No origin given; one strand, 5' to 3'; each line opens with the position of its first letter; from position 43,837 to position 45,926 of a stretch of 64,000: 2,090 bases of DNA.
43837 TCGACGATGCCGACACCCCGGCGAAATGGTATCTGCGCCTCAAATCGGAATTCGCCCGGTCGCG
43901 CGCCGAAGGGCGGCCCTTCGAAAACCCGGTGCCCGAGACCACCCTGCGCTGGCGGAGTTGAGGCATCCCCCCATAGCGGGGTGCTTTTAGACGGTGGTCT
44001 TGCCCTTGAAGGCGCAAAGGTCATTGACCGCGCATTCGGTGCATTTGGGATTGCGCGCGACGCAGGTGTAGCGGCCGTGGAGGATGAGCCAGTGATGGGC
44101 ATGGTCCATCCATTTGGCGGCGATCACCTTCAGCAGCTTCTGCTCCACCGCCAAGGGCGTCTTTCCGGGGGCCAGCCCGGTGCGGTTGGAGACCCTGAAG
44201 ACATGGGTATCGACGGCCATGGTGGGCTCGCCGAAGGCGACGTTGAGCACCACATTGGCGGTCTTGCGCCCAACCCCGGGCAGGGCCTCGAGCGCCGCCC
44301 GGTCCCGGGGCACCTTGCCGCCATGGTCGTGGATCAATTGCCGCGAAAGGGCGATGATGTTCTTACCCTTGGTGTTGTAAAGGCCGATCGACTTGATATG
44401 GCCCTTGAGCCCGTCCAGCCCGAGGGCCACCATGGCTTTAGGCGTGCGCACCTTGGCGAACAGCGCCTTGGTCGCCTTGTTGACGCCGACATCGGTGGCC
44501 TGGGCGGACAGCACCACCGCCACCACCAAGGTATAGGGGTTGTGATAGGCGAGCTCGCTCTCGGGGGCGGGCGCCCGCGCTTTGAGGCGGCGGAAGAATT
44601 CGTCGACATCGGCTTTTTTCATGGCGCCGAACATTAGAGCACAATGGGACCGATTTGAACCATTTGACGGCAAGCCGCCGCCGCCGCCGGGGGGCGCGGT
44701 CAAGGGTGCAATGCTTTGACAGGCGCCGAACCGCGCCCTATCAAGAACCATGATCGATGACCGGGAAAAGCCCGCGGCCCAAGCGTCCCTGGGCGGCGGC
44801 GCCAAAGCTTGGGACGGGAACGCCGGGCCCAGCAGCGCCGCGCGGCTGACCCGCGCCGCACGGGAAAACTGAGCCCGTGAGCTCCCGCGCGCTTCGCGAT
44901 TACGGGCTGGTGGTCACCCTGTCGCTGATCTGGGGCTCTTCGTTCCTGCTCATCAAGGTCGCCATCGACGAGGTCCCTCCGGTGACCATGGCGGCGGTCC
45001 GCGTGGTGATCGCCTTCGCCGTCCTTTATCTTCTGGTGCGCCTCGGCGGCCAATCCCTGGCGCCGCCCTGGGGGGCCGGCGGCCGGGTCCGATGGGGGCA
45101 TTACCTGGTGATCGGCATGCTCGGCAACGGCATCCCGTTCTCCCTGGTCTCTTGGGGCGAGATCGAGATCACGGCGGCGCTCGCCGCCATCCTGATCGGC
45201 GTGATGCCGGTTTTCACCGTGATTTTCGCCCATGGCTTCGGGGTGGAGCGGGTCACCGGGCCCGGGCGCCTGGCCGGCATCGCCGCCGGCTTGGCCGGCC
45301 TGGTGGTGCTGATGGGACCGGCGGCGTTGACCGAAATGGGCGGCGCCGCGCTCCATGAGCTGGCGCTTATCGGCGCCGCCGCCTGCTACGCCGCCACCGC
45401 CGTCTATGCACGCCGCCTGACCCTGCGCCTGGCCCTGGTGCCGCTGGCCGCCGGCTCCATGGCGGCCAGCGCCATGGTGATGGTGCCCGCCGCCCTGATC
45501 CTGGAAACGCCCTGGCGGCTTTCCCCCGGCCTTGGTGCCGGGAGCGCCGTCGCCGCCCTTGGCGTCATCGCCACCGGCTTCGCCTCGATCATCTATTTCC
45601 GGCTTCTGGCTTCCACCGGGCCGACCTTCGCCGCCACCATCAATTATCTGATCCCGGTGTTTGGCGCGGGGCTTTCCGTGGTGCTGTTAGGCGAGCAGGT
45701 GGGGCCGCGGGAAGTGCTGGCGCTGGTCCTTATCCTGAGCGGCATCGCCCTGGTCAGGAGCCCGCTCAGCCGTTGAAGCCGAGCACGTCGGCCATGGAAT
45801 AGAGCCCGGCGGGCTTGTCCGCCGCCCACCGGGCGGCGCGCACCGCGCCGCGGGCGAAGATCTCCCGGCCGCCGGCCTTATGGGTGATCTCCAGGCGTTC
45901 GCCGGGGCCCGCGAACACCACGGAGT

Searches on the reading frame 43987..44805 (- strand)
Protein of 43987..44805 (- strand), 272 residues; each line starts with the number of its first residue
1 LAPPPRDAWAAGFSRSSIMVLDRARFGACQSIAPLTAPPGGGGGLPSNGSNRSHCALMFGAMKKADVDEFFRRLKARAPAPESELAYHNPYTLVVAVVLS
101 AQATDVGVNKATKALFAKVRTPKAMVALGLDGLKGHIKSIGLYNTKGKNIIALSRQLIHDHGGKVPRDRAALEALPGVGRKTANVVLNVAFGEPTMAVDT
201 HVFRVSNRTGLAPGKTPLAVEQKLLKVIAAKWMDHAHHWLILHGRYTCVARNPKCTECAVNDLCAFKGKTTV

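Call 59: search_protein_families(library=pfam, proteins=[window:43987-44805:-], max_evalue=0.01)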
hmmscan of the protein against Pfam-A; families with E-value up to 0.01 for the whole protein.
window:43987-44805:- (272 aa): 4 families
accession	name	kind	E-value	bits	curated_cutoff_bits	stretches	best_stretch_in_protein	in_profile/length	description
PF00730.31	HhH-GPD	-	3.4e-22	79.3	26.2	1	95-228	1-106/108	HhH-GPD superfamily base excision DNA repair protein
PF00633.29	HHH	-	8.1e-08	32.2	24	1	161-188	2-29/30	Helix-hairpin-helix motif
PF10576.14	EndIII_4Fe-2S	-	6e-05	23.7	20.5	1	248-264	1-17/17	Iron-sulfur binding domain of endonuclease III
PF21176.3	RecR_HhH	-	0.0091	16.2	27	0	171-183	7-19/45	RecR, helix-hairpin-helix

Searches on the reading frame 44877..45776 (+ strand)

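Call 59: search_protein_families(library=pfam, proteins=[window:44877-45776:+], max_evalue=0.01)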
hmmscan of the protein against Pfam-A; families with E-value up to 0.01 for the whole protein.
window:44877-45776:+ (299 aa): 2 families
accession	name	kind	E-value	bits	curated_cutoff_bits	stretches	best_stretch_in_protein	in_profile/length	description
PF00892.27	EamA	-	2.7e-36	125.3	28.2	2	11-146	6-134/135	EamA-like transporter family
PF03151.22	TPT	-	0.0015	18.4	30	1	245-292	87-134/291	Triose-phosphate Transporter family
